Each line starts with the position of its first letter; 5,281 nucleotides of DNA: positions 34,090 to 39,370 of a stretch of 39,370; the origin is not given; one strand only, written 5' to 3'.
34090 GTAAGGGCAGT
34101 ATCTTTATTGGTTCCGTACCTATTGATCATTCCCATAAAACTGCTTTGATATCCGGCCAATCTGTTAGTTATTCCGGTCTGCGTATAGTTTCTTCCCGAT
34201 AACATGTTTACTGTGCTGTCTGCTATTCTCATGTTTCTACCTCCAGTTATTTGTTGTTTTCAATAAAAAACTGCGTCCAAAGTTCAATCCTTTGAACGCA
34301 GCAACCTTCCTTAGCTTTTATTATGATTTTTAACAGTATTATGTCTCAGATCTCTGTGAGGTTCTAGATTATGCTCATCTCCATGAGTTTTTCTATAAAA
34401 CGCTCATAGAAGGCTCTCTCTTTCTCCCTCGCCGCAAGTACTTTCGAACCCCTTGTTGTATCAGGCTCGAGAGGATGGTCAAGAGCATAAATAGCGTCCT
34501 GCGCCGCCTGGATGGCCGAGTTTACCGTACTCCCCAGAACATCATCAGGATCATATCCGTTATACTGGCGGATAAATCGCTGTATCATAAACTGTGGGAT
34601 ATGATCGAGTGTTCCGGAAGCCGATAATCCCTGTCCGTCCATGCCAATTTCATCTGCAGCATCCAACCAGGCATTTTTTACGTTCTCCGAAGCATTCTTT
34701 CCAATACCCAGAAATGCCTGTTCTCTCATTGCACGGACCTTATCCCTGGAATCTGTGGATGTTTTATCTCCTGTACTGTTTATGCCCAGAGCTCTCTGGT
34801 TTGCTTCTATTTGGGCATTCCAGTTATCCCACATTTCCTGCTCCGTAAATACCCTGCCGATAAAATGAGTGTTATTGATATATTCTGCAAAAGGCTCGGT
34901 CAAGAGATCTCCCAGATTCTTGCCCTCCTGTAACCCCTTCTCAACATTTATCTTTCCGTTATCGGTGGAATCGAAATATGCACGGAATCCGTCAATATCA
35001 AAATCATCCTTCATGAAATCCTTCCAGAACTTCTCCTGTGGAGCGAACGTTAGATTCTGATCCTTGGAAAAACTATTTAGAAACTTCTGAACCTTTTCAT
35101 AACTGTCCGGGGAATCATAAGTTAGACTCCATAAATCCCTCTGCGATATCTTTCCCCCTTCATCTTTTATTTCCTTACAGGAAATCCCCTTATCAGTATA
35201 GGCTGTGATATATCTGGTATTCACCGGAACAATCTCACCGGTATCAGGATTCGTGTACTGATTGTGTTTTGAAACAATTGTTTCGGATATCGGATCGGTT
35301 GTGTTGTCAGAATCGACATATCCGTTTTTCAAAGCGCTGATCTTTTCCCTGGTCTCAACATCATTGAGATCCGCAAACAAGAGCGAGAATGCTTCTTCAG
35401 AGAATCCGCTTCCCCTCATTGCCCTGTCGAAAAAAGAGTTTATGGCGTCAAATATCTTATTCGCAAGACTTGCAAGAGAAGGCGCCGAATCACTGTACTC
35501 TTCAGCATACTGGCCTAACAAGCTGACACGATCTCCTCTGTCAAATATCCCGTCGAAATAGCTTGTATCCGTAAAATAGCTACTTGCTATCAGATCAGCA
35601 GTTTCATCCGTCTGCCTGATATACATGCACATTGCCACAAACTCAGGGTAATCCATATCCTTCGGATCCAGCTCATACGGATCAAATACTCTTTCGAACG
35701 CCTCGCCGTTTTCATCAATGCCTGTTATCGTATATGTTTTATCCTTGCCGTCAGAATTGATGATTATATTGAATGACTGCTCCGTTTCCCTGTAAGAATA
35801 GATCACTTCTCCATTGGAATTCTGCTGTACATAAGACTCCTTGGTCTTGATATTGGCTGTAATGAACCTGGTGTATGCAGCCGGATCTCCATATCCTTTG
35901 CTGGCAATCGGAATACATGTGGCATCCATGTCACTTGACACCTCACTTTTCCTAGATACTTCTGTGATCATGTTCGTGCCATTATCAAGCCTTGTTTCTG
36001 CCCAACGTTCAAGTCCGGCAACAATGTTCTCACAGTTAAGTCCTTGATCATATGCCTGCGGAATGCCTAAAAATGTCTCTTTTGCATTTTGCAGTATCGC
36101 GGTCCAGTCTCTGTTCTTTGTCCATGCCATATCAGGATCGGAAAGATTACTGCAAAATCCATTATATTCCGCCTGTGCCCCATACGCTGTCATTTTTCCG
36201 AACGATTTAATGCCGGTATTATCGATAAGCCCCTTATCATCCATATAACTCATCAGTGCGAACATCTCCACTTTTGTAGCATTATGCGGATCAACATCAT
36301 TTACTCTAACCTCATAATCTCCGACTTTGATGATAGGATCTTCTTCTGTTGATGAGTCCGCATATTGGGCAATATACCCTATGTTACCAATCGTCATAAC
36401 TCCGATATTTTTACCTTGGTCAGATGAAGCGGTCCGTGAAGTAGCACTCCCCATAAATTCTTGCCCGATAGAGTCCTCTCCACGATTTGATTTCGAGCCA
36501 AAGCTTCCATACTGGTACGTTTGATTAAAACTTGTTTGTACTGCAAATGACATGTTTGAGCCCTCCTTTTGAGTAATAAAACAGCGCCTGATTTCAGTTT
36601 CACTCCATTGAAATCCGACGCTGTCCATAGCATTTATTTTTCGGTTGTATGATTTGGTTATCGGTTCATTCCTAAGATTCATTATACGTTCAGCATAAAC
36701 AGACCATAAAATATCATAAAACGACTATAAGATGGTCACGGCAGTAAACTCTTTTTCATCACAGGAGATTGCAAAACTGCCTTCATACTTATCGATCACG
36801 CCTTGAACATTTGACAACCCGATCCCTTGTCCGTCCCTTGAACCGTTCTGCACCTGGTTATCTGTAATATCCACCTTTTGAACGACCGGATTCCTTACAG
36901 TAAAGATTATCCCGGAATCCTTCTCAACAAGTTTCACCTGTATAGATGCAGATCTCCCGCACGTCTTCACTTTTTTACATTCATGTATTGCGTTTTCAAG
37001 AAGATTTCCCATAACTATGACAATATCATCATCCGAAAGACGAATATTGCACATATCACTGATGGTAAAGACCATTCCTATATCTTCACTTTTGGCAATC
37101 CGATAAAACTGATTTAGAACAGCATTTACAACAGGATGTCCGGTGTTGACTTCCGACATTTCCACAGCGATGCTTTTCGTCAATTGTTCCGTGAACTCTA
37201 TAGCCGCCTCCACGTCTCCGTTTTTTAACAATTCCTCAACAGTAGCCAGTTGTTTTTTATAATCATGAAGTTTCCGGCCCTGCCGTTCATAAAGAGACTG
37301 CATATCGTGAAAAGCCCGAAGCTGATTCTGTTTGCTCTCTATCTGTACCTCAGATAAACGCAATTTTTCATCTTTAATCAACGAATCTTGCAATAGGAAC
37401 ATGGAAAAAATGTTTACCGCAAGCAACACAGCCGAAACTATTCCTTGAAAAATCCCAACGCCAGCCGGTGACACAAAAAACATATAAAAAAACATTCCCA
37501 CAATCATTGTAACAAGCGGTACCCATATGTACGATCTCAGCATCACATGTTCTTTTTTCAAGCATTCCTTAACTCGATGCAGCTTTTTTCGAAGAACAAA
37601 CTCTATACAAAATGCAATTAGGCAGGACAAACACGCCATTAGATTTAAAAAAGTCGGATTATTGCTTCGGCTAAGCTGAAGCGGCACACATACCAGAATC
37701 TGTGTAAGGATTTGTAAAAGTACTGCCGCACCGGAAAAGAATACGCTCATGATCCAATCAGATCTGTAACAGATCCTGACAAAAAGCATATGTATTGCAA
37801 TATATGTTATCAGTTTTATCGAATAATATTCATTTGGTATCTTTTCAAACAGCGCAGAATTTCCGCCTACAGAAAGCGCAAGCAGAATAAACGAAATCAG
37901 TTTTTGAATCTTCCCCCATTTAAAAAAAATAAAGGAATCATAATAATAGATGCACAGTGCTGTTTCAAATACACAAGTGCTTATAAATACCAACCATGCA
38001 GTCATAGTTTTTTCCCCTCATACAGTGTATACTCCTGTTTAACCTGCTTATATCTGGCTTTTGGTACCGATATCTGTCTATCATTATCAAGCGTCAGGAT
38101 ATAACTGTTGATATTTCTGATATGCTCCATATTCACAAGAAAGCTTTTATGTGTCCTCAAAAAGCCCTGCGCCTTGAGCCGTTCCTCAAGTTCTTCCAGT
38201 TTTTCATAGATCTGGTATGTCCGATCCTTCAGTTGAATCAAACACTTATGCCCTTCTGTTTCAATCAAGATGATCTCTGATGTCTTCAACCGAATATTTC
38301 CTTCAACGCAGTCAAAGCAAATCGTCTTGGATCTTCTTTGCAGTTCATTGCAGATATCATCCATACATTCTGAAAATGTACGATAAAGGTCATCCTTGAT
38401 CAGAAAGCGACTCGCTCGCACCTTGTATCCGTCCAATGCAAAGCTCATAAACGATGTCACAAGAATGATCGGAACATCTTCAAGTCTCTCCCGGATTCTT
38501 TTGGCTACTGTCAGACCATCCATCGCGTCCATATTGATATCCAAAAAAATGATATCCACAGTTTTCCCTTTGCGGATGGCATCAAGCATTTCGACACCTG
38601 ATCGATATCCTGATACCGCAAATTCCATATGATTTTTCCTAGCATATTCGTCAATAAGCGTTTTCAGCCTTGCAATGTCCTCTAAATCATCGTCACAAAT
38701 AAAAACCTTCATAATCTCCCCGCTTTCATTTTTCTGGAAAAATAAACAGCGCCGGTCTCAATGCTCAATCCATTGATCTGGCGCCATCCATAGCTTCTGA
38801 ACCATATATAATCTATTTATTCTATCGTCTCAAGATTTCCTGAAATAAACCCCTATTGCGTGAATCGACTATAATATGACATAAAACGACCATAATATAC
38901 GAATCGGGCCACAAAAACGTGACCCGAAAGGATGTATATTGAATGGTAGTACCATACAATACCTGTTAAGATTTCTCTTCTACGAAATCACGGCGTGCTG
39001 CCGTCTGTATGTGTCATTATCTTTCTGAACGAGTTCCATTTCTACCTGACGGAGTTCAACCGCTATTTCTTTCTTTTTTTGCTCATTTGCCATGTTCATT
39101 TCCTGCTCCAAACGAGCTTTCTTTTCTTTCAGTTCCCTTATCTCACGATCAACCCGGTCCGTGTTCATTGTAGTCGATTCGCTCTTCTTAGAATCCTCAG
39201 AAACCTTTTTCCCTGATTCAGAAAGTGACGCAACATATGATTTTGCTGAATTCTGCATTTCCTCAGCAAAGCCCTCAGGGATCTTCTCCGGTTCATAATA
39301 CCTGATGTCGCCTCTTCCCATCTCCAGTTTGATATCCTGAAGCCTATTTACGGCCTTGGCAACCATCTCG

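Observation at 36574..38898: Orphan AgrA/AgrC-like pair and a 729-aa/437-aa gene pair share a duplicated LytTR-box promoter module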

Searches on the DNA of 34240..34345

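Call 62: search_rna_families(source=window, start=34240, end=34345, threshold=evalue, max_evalue=10, show_alignments=2)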
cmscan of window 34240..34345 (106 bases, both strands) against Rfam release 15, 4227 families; matches with E-value up to 10: 4.
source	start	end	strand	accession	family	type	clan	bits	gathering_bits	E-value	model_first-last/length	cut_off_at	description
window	34244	34335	-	RF01483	rli56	Cis-reg;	-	14.1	47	4.7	1-100/100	no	Listeria sRNA rli56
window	34256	34345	-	RF00557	L10_leader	Cis-reg; leader;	-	12.2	44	4.1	58-138/138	5'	Ribosomal protein L10 leader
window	34257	34320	-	RF03136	S10-Clostridia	Cis-reg; leader;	-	9.6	35.1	7.5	1-81/81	no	S10-Clostridia ribosomal protein leader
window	34240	34305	+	RF02901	AaHKsRNA41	Gene; sRNA;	-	8.5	97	5.9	124-187/187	5'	Aggregatibacter sRNA 41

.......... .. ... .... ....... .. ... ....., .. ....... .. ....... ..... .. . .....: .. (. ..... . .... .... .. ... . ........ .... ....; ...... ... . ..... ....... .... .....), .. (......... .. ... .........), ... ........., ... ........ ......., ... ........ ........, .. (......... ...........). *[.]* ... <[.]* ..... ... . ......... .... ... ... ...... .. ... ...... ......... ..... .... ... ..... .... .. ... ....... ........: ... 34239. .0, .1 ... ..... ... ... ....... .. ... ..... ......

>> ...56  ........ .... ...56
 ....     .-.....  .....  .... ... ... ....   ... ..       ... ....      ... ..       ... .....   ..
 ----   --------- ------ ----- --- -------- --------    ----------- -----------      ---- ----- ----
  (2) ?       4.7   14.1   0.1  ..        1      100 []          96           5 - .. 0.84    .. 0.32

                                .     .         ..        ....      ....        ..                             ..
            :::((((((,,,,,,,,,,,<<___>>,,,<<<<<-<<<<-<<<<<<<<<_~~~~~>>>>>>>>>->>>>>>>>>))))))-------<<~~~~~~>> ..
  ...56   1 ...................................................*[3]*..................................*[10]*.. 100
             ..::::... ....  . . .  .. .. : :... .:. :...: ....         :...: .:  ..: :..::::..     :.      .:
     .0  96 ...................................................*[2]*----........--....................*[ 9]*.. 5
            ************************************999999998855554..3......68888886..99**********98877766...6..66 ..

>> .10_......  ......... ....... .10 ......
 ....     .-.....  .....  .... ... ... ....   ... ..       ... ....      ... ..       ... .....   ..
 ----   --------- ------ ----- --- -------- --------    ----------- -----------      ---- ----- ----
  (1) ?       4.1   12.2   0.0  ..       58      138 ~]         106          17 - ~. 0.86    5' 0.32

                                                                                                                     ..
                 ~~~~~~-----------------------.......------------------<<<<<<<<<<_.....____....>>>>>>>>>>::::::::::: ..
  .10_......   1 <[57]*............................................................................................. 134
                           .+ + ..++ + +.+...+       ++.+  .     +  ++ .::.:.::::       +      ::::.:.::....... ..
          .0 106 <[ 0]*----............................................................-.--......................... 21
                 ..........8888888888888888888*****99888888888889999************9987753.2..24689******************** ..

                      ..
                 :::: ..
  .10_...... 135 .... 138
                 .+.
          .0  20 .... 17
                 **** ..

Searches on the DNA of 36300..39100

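Call 7: search_rna_families(source=window, start=36300, end=39100, threshold=evalue, max_evalue=10)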
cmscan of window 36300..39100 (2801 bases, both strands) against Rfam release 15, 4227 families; matches with E-value up to 10: 3.
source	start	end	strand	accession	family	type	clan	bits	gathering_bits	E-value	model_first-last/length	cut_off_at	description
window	36576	36692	-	RF01593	plasmodium_snoR16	Gene; snRNA; snoRNA; CD-box;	-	22.4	70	2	1-126/126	no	small nucleolar RNA snoR16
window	38368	38404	-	RF00608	SNORD99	Gene; snRNA; snoRNA; CD-box;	CL00064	19.5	60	1.6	1-74/74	no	Small nucleolar RNA SNORD99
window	36544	36622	-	RF01930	bxd_2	Gene; lncRNA;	-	16.2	80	1.6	1-91/91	no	Bithoraxoid conserved region 2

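Call 63: search_rna_families(source=window, start=38720, end=38830, threshold=evalue, max_evalue=10, show_alignments=2)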
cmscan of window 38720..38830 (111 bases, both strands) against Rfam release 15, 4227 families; matches with E-value up to 10: 1.
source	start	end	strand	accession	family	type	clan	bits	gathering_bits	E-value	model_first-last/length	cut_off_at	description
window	38755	38778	-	RF01346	CRISPR-DR36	Gene; CRISPR;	-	12.1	38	1.5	1-36/36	no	CRISPR RNA direct repeat element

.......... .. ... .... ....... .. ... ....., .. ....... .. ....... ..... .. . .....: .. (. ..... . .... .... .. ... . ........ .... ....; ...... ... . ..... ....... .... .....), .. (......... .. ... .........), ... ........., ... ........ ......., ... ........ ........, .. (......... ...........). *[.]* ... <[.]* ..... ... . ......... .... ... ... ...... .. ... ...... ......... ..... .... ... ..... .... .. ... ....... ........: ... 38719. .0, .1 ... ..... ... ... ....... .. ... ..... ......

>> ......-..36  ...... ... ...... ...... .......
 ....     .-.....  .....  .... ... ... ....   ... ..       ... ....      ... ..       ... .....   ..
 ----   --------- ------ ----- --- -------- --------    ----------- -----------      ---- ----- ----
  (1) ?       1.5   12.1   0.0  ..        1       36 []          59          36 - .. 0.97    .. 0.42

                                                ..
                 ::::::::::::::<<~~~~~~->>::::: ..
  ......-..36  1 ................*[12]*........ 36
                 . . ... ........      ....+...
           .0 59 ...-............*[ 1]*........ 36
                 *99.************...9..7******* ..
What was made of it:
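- Closest known: TwoAYGGAY RNA motif. Different: cmscan gives no match at E <= 10 (calls 7, 62, 63).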

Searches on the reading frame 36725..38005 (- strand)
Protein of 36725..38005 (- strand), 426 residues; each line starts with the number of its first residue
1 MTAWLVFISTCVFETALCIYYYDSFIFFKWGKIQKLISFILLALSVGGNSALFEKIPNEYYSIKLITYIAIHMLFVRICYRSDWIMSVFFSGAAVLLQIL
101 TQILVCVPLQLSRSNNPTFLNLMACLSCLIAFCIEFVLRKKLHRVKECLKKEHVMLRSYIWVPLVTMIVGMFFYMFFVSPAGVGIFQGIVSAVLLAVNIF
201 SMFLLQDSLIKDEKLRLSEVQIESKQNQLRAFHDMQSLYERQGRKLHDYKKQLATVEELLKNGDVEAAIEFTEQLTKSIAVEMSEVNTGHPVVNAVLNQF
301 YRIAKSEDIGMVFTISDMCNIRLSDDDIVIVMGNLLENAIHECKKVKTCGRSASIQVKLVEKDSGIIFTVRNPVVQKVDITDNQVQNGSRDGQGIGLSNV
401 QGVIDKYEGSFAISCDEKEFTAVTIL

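Call 6: search_protein_families(library=pfam, proteins=[window:36725-38005:-], max_evalue=0.01)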
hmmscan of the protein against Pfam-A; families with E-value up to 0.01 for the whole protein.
window:36725-38005:- (426 aa): 2 families
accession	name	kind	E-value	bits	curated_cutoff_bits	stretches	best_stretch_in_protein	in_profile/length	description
PF14501.12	HATPase_c_5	-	1.3e-17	64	22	1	325-422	3-97/102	GHKL domain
PF02518.31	HATPase_c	-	3.3e-06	27.9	26.4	1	326-425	4-105/111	Histidine kinase-, DNA gyrase B-, and HSP90-like ATPase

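Call 16: search_protein_families(library=ncbifam, proteins=[window:36725-38005:-], max_evalue=0.01)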
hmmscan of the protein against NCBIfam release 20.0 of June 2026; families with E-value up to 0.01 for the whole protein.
window:36725-38005:- (426 aa): 6 families
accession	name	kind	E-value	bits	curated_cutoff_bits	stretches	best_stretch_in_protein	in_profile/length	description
NF008077.0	PRK10815.1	equivalog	5.1e-07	28.7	497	1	293-414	346-465/488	two-component system sensor histidine kinase PhoQ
NF052314.1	T9SS_HK_PorY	subfamily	1.4e-05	24.3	350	1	226-417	230-409/418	PorY family sensor histidine kinase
TIGR02966.1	phoR_proteo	equivalog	5e-05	22.5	334.2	1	239-416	147-322/333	phosphate regulon sensor histidine kinase PhoR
NF007688.0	PRK10364.1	equivalog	0.00043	19.2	479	1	291-425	314-447/460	two-component system sensor histidine kinase ZraS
NF008298.1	PRK11086.1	subfamily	0.00052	18.6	520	1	247-425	338-521/529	DcuS/MalK family sensor histidine kinase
NF046044.1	PnpS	equivalog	0.0076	15.3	400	1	277-422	236-384/390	two-component system histidine kinase PnpS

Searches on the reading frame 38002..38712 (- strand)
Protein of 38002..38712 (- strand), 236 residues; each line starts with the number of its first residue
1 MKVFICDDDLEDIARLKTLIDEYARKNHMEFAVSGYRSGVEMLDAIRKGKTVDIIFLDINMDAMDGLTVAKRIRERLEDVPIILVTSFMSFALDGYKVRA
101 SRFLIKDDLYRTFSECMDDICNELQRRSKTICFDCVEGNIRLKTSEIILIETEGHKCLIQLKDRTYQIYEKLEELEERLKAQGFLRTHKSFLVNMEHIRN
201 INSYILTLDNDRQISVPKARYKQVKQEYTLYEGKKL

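Call 6: search_protein_families(library=pfam, proteins=[window:38002-38712:-], max_evalue=0.01)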
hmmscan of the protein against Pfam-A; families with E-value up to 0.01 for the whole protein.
window:38002-38712:- (236 aa): 2 families
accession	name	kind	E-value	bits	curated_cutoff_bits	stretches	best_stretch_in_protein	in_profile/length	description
PF04397.21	LytTR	-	1.5e-22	80.1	22.6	1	140-226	4-95/98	LytTr DNA-binding domain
PF00072.30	Response_reg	-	1.6e-15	57.6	30.2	1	3-107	1-100/111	Response regulator receiver domain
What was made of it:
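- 38002..38712 (-): Response regulator, 236 aa, with receiver and LytTR DNA-binding domains (AgrA-like architecture). Residues D7-D9, D58, T86 and K106 are present. Pfam Response_reg 1.6e-15 and LytTR 1.5e-22 (call 6).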

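Call 16: search_protein_families(library=ncbifam, proteins=[window:38002-38712:-], max_evalue=0.01)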
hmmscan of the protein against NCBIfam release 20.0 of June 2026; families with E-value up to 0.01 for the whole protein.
window:38002-38712:- (236 aa): 69 families (the best 25 are shown)
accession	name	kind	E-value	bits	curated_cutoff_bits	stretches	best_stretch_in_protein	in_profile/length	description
NF010684.1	PRK14084.1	equivalog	9.5e-17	61.6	375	2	140-228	159-252/254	response regulator transcription factor LytR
NF046049.1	quorum_RR_AgrA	equivalog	9.9e-17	61.3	400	1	1-204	1-216/238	quorum-sensing response regulator AgrA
NF008677.0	PRK11697.1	equivalog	6.9e-12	45.2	246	1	1-228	2-235/238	two-component system response regulator BtsR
NF051850.1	RespRegRprY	equivalog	1.1e-09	38.1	370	1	1-110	5-109/234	response regulator transcription factor RprY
NF007005.1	PRK09468.1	equivalog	4.7e-09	36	331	1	2-87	5-83/237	osmolarity response regulator transcription factor OmpR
NF007135.0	PRK09581.1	equivalog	1.7e-08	33.7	474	1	29-106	25-105/457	PleD family two-component system response regulator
NF041946.1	LuxO_transreg_Vib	equivalog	2e-08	33.5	800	1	11-106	3-97/463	quorum-sensing sigma-54 dependent transcriptional regulator LuxO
NF008034.0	PRK10766.1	equivalog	2.4e-08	33.8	275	1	3-87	5-81/231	two-component system response regulator TorR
NF008099.0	PRK10841.1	equivalog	2.5e-08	32.2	920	1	27-87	845-904/949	two-component system sensor histidine kinase RcsC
NF049963.1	RespRegFlgRCampy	domain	2.6e-08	33.1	750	1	1-108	1-100/429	fla regulon two-component system response regulator FlgR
NF007982.1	PRK10710.1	equivalog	6.7e-08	32.4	380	1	11-88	14-87/235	envelope stress response regulator BaeR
NF052313.1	T9SS_RR_PorX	equivalog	1.3e-07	30.7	300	1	27-86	21-79/513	T9SS response regulator signal transducer PorX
NF045944.1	ResRegRpaBCyano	equivalog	3e-07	30.1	330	1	24-120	15-111/229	response regulator transcription factor RpaB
NF007689.0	PRK10365.1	equivalog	3.5e-07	29.4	760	1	2-112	7-112/441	sigma-54-dependent response regulator transcription factor ZraR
TIGR02875.1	spore_0_A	equivalog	4.4e-07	29.4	200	1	2-87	4-85/262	sporulation transcription factor Spo0A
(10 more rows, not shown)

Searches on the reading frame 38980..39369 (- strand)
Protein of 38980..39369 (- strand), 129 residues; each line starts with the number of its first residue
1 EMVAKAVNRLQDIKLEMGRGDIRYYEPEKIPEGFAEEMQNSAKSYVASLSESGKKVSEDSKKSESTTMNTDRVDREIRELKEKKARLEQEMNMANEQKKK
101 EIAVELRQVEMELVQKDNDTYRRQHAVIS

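Call 6: search_protein_families(library=pfam, proteins=[window:38980-39369:-], max_evalue=0.01)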
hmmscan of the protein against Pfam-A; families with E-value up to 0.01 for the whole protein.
window:38980-39369:- (129 aa): 1 family
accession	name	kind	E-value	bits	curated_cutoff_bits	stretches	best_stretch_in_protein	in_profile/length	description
PF23871.1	DUF7226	-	0.005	17.2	27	1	33-128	41-131/142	Domain of unknown function (DUF7226)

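Call 16: search_protein_families(library=ncbifam, proteins=[window:38980-39369:-], max_evalue=0.01)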
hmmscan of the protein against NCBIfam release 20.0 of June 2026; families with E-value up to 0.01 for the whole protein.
window:38980-39369:- (129 aa): 2 families
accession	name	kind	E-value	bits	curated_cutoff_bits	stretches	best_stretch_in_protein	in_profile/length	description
NF052682.1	morpho_FcmC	equivalog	0.00056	20.2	90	1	57-116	49-108/159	filament morphology membrane protein FcmC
TIGR02231.1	TIGR02231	subfamily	0.0087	14.8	112.6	1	29-108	106-187/524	mucoidy inhibitor MuiA family protein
